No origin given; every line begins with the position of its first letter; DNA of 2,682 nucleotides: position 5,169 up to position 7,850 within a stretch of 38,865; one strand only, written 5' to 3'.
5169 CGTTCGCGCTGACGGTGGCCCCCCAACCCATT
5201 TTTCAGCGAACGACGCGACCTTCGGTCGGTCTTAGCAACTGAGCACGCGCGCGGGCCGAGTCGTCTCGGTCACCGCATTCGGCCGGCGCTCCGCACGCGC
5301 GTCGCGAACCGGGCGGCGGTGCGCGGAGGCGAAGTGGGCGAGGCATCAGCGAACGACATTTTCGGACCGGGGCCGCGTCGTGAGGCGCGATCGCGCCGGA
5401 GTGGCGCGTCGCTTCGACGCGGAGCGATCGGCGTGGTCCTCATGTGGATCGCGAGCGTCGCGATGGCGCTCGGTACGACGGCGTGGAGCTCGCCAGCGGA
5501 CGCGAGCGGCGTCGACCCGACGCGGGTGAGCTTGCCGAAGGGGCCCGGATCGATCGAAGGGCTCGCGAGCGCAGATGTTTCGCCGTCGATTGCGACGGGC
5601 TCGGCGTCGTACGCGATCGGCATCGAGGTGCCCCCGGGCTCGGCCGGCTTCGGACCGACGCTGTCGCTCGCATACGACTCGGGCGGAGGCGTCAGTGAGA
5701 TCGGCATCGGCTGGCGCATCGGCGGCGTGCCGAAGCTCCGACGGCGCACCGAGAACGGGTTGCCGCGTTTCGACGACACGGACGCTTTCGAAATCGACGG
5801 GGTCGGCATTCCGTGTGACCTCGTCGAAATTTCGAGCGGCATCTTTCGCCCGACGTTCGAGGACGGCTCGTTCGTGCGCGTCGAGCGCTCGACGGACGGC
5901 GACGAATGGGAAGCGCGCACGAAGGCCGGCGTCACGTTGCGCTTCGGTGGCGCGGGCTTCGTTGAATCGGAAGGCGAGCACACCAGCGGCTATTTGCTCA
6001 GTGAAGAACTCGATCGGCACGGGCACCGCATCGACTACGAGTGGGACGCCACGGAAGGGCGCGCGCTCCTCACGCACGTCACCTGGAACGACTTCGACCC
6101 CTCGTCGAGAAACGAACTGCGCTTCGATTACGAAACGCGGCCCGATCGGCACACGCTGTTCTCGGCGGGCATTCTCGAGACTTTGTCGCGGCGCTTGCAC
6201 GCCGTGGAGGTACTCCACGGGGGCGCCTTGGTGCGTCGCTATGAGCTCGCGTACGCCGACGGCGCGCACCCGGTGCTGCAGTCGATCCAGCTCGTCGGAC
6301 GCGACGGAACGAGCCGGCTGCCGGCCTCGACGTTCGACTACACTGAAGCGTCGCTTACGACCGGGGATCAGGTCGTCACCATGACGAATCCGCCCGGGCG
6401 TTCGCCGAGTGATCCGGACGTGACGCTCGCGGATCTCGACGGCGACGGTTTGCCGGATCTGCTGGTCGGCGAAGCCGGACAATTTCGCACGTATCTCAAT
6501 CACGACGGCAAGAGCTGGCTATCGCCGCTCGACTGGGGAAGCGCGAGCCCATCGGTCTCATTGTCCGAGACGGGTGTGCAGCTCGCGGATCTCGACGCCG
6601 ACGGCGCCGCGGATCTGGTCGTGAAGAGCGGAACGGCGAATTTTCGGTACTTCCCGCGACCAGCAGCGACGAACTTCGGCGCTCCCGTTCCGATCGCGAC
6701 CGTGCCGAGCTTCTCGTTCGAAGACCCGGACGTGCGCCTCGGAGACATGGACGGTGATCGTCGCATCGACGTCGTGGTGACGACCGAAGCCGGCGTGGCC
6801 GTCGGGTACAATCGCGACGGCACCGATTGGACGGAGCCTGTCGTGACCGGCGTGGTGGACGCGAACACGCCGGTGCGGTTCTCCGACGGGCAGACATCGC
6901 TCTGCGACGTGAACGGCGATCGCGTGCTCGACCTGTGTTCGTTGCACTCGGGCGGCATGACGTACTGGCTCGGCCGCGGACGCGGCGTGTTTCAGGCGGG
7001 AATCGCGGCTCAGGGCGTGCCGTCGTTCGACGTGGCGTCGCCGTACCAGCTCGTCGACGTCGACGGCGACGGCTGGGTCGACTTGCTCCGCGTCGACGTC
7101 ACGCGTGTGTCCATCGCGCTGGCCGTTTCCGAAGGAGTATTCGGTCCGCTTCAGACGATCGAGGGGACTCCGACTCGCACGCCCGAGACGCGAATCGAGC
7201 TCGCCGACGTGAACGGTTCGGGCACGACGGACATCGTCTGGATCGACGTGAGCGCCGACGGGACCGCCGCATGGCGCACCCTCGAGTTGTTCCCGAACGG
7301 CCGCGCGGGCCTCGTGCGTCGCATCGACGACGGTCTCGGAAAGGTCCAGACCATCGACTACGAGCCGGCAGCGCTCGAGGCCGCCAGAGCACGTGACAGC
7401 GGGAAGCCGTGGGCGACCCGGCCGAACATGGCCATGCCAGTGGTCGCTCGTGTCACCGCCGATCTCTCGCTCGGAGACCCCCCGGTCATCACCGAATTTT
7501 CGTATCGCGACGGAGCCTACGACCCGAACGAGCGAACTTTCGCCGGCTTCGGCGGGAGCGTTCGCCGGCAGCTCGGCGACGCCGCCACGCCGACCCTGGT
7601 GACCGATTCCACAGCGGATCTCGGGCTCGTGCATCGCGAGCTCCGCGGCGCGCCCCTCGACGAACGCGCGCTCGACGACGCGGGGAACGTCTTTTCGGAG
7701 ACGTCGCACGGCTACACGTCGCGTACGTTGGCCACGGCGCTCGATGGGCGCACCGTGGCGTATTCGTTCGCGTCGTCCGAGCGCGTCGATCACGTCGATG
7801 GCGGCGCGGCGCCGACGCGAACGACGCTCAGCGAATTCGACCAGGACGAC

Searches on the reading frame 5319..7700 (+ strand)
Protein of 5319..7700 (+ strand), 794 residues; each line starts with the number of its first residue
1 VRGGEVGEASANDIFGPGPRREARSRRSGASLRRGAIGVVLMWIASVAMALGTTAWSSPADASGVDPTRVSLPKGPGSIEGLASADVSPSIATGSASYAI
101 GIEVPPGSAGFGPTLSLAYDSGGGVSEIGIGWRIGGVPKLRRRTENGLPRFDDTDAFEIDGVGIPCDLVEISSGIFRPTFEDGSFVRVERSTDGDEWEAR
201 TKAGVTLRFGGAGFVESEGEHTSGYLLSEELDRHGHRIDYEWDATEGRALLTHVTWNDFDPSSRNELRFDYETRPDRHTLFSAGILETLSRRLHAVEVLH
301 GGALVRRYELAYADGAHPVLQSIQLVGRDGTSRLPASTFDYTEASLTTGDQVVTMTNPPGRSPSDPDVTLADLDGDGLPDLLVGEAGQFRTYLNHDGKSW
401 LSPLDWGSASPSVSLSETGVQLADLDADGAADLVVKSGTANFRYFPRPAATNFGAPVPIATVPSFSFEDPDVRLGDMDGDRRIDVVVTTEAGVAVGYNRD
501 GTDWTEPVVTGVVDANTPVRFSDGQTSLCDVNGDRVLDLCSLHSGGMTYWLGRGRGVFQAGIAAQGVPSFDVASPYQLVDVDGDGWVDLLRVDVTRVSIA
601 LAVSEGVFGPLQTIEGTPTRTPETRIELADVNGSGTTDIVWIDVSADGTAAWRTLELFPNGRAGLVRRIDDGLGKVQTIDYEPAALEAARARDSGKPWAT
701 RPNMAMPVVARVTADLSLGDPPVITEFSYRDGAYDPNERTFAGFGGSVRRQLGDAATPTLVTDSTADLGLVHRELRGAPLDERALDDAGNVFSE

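Call 35: search_dna_similar(query=window:5319-7700:+, collection=plasmids, mode=protein, max_rows=15)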
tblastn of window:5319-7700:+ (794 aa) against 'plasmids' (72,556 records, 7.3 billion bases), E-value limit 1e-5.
Records with a match: 106; places in all: 123; records where one place covers at least 80% of the query: 3.
Best place of each record, by identity: <60% 106.
By first word of the organism name: Leptospira 62; Mycetohabitans 6; Bacillus 5; Burkholderia 4; Ensifer 3; Streptomyces 2; Rhodococcus 2; Sinorhizobium 2; Janthinobacterium 2; Rhizobium 2; and 15 more.
By predicted mobility (MOB-suite, as given by PLSDB): non-mobilizable 91; conjugative 11; mobilizable 4.
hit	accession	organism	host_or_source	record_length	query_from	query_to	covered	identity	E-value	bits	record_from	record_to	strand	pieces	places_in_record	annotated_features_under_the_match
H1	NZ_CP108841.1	Streptomyces chartreusis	-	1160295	62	744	86%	31.2%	4e-37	158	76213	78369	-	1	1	none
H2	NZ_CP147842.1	Salinirubellus sp. SYNS196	cell cuture,sediment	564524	60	745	86%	28.5%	6e-40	167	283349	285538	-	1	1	SpvB/TcaC N-terminal domain-containing protein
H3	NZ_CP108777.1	Embleya sp. NBC_00896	-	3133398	88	770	86%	26.0%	3e-28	130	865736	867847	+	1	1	none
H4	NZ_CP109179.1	Streptomyces sp. NBC_01717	-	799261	53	770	77%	25.2%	5e-12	149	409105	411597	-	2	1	SpvB/TcaC N-terminal domain-containing protein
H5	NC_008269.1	Rhodococcus jostii RHA1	-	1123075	70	762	67%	27.0%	7e-11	140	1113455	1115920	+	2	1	record has no annotation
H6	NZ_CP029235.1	Sinorhizobium fredii CCBAU 45436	Glycine max,cell culture,plant root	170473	49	745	63%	25.7%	9e-13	156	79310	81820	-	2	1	SpvB/TcaC N-terminal domain-containing protein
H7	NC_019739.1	Allocoleopsis franciscana PCC 7113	-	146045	67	745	61%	25.9%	2e-17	174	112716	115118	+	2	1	SpvB/TcaC N-terminal domain-containing protein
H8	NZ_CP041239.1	Sinorhizobium mexicanum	Acaciella angustissima,cell culture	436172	47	745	54%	25.7%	4e-13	152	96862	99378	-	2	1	SpvB/TcaC N-terminal domain-containing protein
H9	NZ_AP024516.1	Nitrosospira sp. NRS527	Oryza sativa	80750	70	745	51%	27.1%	9e-12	151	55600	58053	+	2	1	SpvB/TcaC N-terminal domain-containing protein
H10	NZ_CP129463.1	Rhodococcus sp. M8-35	cell culture,nitrile contaminated soil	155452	67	745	47%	29.0%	3e-14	156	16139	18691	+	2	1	SpvB/TcaC N-terminal domain-containing protein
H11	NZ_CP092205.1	Leptospira weilii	Homo sapiens,blood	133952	94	370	35%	32.2%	2e-20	105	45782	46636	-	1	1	none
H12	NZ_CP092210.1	Leptospira weilii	Homo sapiens,blood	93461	94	345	32%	34.1%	4e-19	100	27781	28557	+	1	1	RHS repeat-associated core domain-containing protein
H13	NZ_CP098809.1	Ensifer adhaerens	whole organism,soil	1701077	55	371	40%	26.6%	9e-13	80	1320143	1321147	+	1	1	none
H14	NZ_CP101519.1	Ensifer adhaerens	cell cuture,rhizosphere soil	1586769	55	371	40%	26.6%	1e-12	80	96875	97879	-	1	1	none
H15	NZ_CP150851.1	Burkholderia pyrrocinia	-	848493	60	745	32%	32.6%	1e-9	130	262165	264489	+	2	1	SpvB/TcaC N-terminal domain-containing protein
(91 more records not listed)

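Call 67: get_annotated_region(hit=H15, flank=15000)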
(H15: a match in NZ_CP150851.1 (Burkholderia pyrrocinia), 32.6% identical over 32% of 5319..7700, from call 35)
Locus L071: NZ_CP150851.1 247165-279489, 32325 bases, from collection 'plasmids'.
description: Burkholderia pyrrocinia strain BX1 plasmid unnamed, complete sequence
organism: Burkholderia pyrrocinia (NCBI taxid 60550)
taxonomy: Bacteria; Pseudomonadota; Betaproteobacteria; Burkholderiales; Burkholderiaceae; Burkholderia; Burkholderia pyrrocinia
host: -; source: -; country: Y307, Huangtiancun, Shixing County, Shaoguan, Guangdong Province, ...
typing (MOB-suite, as given by PLSDB): non-mobilizable
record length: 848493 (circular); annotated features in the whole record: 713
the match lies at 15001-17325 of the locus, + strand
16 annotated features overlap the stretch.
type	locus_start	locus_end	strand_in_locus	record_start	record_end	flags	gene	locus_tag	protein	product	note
CDS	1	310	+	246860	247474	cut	-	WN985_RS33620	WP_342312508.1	hypothetical protein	-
CDS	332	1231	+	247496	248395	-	-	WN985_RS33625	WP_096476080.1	SDR family oxidoreductase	-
CDS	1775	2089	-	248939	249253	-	-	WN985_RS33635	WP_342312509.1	helicase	-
CDS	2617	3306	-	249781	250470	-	-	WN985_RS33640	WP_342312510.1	hypothetical protein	-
CDS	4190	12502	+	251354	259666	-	-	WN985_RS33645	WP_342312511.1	neuraminidase-like domain-containing protein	-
CDS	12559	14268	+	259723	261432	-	-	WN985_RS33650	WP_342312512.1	Ig-like domain-containing protein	-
CDS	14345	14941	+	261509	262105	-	-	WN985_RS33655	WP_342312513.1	hypothetical protein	-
CDS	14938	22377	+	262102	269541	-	-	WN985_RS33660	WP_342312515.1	SpvB/TcaC N-terminal domain-containing protein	-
CDS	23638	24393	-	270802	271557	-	hutC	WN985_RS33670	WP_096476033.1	histidine utilization repressor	GO:0006355 - regulation of DNA-templated transcription [Evidence IEA]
CDS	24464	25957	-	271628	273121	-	hutH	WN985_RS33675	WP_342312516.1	histidine ammonia-lyase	GO:0006548 - histidine catabolic process [Evidence IEA]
CDS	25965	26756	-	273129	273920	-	-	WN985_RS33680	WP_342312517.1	ATP-binding cassette domain-containing protein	-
CDS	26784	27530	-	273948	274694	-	-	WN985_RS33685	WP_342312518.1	ABC transporter permease subunit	GO:0015837 - amine transport [Evidence IEA]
CDS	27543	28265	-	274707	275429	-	-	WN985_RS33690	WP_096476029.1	ABC transporter permease subunit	GO:0015837 - amine transport [Evidence IEA]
CDS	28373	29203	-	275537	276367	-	-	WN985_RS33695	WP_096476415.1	transporter substrate-binding domain-containing protein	-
CDS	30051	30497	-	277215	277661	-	-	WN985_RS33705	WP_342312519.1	DoxX family protein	-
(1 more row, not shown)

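Call 68: get_annotated_region(hit=H9, flank=15000)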
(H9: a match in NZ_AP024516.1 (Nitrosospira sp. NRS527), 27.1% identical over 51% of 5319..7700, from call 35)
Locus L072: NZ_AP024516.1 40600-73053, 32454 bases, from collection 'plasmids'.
description: Nitrosospira sp. NRS527 plasmid pNRS527-1, complete sequence
organism: Nitrosospira sp. NRS527 (NCBI taxid 155925)
taxonomy: Bacteria; Pseudomonadota; Betaproteobacteria; Nitrosomonadales; Nitrosomonadaceae; Nitrosospira; Nitrosospira sp. NRS527
host: -; source: Oryza sativa; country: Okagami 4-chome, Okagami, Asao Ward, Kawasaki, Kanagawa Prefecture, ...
typing (MOB-suite, as given by PLSDB): non-mobilizable; replicon rep_cluster_429
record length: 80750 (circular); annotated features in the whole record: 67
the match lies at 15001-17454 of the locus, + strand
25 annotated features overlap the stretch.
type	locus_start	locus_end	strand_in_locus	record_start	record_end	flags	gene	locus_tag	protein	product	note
CDS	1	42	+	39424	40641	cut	-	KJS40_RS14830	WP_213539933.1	replication initiation protein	-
CDS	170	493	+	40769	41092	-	-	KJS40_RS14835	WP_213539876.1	hypothetical protein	-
CDS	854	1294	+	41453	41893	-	-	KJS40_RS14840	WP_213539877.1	hypothetical protein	-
CDS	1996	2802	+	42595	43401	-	-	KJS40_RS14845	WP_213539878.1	N-6 DNA methylase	-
CDS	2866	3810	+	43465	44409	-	-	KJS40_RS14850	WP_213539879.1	DNA-binding protein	-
CDS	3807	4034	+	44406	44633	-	-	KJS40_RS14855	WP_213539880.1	hypothetical protein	-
CDS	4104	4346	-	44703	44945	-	-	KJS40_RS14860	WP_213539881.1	hypothetical protein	-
CDS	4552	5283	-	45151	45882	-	-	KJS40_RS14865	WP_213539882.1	endonuclease NucS domain-containing protein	-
CDS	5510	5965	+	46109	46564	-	-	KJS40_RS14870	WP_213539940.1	hypothetical protein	-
CDS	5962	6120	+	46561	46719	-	-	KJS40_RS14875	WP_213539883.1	hypothetical protein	-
CDS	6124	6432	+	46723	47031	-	-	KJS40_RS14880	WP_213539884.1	type II toxin-antitoxin system RelE/ParE family toxin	GO:0030541 - plasmid partitioning [Evidence IEA]; GO:0051290 - protein heterotetramerization [Evidence IEA]; GO:0009432 ...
CDS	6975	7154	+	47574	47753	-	-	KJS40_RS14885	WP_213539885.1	hypothetical protein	-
CDS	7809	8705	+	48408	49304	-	-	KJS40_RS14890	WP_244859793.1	zincin-like metallopeptidase domain-containing protein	-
CDS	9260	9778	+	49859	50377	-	-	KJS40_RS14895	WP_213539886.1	thermonuclease family protein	-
CDS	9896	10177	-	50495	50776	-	-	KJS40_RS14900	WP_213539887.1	HU family DNA-binding protein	GO:0030261 - chromosome condensation [Evidence IEA]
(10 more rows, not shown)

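Call 69: search_protein_families(library=pfam, proteins=[L071:4190-12499:+], max_evalue=0.001)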
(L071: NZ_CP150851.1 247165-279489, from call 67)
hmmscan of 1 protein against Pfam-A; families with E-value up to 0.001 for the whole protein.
L071:4190-12499:+ (2770 aa): 4 families
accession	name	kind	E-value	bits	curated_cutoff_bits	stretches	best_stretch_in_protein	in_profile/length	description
PF18276.7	TcA_TcB_BD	-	4.5e-104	348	25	1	2313-2601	2-287/287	Tc toxin complex TcA C-terminal TcB-binding domain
PF20220.3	ABC_toxin_N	-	1.1e-41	141.8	27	1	1238-1357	2-121/122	ABC toxin N-terminal region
PF18413.7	Neuraminidase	-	8.9e-16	58.5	25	1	1410-1509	17-129/171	Neuraminidase-like domain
PF03538.19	VRP1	-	6.7e-12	46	22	1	59-287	7-243/328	Salmonella virulence plasmid 28.1kDa A protein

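Call 70: search_dna_similar(query=L071:10820-12499:+, collection=plasmids, mode=protein, max_rows=30, rows=spread)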
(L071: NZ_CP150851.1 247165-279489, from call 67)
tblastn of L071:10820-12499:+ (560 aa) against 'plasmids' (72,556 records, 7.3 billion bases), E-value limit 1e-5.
Records with a match: 97; places in all: 118; records where one place covers at least 80% of the query: 8.
Best place of each record, by identity: >=99% 1; 90-95% 1; <60% 95.
By first word of the organism name: Serratia 47; Vibrio 15; Mycetohabitans 7; Burkholderia 5; Bacillus 5; Enterobacter 3; Sinorhizobium 2; Streptomyces 2; Rhodococcus 2; Pantoea 2; and 7 more.
By predicted mobility (MOB-suite, as given by PLSDB): conjugative 61; non-mobilizable 32; mobilizable 4.
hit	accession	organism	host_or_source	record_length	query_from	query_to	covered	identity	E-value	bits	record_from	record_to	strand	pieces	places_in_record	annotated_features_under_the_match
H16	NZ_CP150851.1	Burkholderia pyrrocinia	-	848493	1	560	100%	100.0%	0e+0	1108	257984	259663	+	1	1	neuraminidase-like domain-containing protein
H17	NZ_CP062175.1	Mycetohabitans rhizoxinica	Rhizopus microsporus,bacterial culture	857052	22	557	96%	36.1%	5e-98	333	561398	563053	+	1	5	neuraminidase-like domain-containing protein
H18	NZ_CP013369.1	Burkholderia ubonensis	soil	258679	10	402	70%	39.8%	5e-66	240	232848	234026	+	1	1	neuraminidase-like domain-containing protein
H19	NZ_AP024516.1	Nitrosospira sp. NRS527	Oryza sativa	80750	10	464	81%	33.7%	1e-76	271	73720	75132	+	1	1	neuraminidase-like domain-containing protein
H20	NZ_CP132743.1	Mycetohabitans endofungorum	Rhizopus microsporus,culture isolated ...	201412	2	402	72%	37.4%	7e-66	240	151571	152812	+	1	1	Tc toxin subunit A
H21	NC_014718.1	Mycetohabitans rhizoxinica HKI 454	-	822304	26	403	68%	37.7%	3e-63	232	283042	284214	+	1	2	hypothetical protein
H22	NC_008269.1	Rhodococcus jostii RHA1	-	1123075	31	452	75%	31.5%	1e-57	216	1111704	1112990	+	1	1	record has no annotation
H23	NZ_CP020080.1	Vibrio campbellii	Penaeus vannamei,bacteria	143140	1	390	70%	29.0%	7e-35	147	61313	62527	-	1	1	neuraminidase-like domain-containing protein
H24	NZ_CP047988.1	Vibrio parahaemolyticus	shrimp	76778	1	390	70%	28.7%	8e-34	144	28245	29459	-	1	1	neuraminidase-like domain-containing protein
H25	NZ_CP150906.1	Vibrio parahaemolyticus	Penaeus vannamei,cell culture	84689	1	390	70%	28.7%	8e-34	144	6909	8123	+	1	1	neuraminidase-like domain-containing protein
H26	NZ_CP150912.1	Vibrio parahaemolyticus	Penaeus vannamei,cell culture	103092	1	390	70%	28.7%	8e-34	144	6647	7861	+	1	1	neuraminidase-like domain-containing protein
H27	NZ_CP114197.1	Vibrio parahaemolyticus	Penaeus vannamei,cell culture,Shrimp ...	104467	1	390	70%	28.7%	8e-34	144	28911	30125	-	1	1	neuraminidase-like domain-containing protein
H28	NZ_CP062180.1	Mycetohabitans endofungorum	Rhizopus microsporus,bacterial ...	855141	2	390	69%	28.2%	2e-34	146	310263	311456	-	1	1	neuraminidase-like domain-containing protein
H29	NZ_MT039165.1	Serratia liquefaciens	-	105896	12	390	68%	28.6%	8e-32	139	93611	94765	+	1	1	neuraminidase-like domain-containing protein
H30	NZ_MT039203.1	Serratia proteamaculans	-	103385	12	390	68%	28.6%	1e-31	138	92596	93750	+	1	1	neuraminidase-like domain-containing protein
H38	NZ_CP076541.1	Bacillus thuringiensis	-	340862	14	392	68%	26.9%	1e-24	116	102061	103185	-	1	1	neuraminidase-like domain-containing protein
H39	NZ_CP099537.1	Pantoea ananatis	Oryza sativa,cell culture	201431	11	390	68%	26.3%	4e-25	118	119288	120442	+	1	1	neuraminidase-like domain-containing protein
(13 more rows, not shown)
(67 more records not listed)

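Call 71: get_annotated_region(hit=H17, flank=1500)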
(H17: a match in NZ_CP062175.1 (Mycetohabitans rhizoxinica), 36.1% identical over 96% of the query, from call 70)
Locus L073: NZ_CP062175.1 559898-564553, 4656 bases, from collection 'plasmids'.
description: Mycetohabitans rhizoxinica strain B12 plasmid megaplasmid, complete sequence
organism: Mycetohabitans rhizoxinica (NCBI taxid 412963)
taxonomy: Bacteria; Pseudomonadota; Betaproteobacteria; Burkholderiales; Burkholderiaceae; Mycetohabitans; Mycetohabitans rhizoxinica
host: -; source: Rhizopus microsporus,bacterial culture; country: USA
typing (MOB-suite, as given by PLSDB): non-mobilizable
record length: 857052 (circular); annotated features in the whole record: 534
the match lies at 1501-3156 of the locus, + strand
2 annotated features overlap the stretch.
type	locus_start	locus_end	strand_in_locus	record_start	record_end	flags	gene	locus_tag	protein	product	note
CDS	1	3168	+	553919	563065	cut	-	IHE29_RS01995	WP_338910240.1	neuraminidase-like domain-containing protein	-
CDS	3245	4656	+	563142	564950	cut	-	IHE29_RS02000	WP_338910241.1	hypothetical protein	-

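Call 72: get_annotated_region(hit=H22, flank=1500)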
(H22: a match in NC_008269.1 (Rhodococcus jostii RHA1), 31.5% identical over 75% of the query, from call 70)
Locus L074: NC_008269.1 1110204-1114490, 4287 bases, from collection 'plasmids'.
description: Rhodococcus jostii RHA1 plasmid pRHL1, complete sequence
organism: Rhodococcus jostii RHA1 (NCBI taxid 101510)
taxonomy: Bacteria; Actinomycetota; Actinomycetes; Mycobacteriales; Nocardiaceae; Rhodococcus; Rhodococcus jostii; Rhodococcus jostii RHA1
host: -; source: -; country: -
typing (MOB-suite, as given by PLSDB): mobilizable; relaxase MOBP,MOBP
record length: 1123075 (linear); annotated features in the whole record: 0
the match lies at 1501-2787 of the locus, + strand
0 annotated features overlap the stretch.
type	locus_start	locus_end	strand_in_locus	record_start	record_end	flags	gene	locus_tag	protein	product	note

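Call 73: get_annotated_region(hit=H23, flank=1500)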
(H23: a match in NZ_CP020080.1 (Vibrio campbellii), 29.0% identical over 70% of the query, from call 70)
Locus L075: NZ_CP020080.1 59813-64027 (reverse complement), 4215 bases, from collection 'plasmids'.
description: Vibrio campbellii strain 20130629003S01 plasmid pVCGX3, complete sequence
organism: Vibrio campbellii (NCBI taxid 680)
taxonomy: Bacteria; Pseudomonadota; Gammaproteobacteria; Vibrionales; Vibrionaceae; Vibrio; Vibrio campbellii
host: -; source: Penaeus vannamei,bacteria; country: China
typing (MOB-suite, as given by PLSDB): conjugative; replicon rep_cluster_1362; relaxase MOBP; mating-pair formation MPF_T
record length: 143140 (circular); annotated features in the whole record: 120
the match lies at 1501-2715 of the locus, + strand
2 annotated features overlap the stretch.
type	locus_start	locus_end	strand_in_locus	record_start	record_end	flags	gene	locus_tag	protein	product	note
CDS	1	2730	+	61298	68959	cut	-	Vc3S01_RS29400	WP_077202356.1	neuraminidase-like domain-containing protein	-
CDS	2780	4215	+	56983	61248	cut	-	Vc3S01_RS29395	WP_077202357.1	SpvB/TcaC N-terminal domain-containing protein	-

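Call 74: get_annotated_region(hit=H29, flank=1500)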
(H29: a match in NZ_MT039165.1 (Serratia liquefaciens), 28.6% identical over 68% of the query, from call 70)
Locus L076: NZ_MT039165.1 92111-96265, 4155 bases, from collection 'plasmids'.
description: Serratia liquefaciens strain AGR_376 plasmid unnamed1, complete sequence
organism: Serratia liquefaciens (NCBI taxid 614)
taxonomy: Bacteria; Pseudomonadota; Gammaproteobacteria; Enterobacterales; Yersiniaceae; Serratia; Serratia liquefaciens
host: -; source: -; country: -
typing (MOB-suite, as given by PLSDB): conjugative; replicon rep_cluster_1057; relaxase MOBP; mating-pair formation MPF_I
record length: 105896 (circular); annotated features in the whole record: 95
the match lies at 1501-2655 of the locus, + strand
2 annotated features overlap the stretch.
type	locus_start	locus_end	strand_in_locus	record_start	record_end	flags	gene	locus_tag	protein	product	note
CDS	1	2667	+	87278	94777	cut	-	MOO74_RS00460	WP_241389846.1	neuraminidase-like domain-containing protein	-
CDS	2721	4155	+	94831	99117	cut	-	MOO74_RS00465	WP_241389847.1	SpvB/TcaC N-terminal domain-containing protein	-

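Call 75: get_annotated_region(hit=H38, flank=1500)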
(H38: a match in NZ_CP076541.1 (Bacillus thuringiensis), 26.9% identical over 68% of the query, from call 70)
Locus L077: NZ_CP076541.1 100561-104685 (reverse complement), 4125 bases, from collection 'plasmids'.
description: Bacillus thuringiensis strain GR007 plasmid pGR340, complete sequence
organism: Bacillus thuringiensis (NCBI taxid 1428)
taxonomy: Bacteria; Bacillota; Bacilli; Bacillales; Bacillaceae; Bacillus; Bacillus thuringiensis
host: -; source: -; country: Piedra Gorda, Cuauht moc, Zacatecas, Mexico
typing (MOB-suite, as given by PLSDB): non-mobilizable; replicon rep_cluster_125; mating-pair formation MPF_T
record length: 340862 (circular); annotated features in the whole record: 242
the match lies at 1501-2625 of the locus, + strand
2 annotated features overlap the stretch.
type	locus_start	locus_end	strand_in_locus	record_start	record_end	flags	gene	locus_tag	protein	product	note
CDS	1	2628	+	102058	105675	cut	-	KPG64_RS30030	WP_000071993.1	neuraminidase-like domain-containing protein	-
CDS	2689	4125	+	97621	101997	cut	-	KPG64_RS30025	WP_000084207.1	SpvB/TcaC N-terminal domain-containing protein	-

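Call 76: get_annotated_region(hit=H39, flank=1500)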
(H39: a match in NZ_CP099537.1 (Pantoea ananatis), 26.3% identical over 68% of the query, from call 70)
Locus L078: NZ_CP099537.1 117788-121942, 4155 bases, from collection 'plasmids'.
description: Pantoea ananatis strain JT1-188 plasmid unnamed2
organism: Pantoea ananatis (NCBI taxid 553)
taxonomy: Bacteria; Pseudomonadota; Gammaproteobacteria; Enterobacterales; Erwiniaceae; Pantoea; Pantoea ananatis
host: -; source: Oryza sativa,cell culture; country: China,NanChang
typing (MOB-suite, as given by PLSDB): conjugative; replicon rep_cluster_1441; relaxase MOBF; mating-pair formation MPF_F
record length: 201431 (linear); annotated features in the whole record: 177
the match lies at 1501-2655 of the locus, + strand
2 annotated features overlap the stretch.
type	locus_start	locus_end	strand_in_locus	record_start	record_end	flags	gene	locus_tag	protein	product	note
CDS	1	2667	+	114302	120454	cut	-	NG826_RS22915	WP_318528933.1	neuraminidase-like domain-containing protein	-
CDS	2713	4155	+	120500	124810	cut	-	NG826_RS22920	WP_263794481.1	SpvB/TcaC N-terminal domain-containing protein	-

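Call 77: get_annotated_region(hit=H19, flank=1500)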
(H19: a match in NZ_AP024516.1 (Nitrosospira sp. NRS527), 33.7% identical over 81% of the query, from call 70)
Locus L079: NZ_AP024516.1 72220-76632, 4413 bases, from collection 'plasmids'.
description: Nitrosospira sp. NRS527 plasmid pNRS527-1, complete sequence
organism: Nitrosospira sp. NRS527 (NCBI taxid 155925)
taxonomy: Bacteria; Pseudomonadota; Betaproteobacteria; Nitrosomonadales; Nitrosomonadaceae; Nitrosospira; Nitrosospira sp. NRS527
host: -; source: Oryza sativa; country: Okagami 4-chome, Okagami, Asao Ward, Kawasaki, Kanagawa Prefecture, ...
typing (MOB-suite, as given by PLSDB): non-mobilizable; replicon rep_cluster_429
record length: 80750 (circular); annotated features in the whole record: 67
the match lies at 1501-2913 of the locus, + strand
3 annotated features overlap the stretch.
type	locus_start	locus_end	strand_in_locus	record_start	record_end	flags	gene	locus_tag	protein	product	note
CDS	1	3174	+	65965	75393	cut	-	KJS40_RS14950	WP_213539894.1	neuraminidase-like domain-containing protein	-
CDS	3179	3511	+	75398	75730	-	-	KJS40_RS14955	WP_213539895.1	nucleotidyltransferase domain-containing protein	-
CDS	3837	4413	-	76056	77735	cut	-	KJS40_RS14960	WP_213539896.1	DUF262 domain-containing protein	-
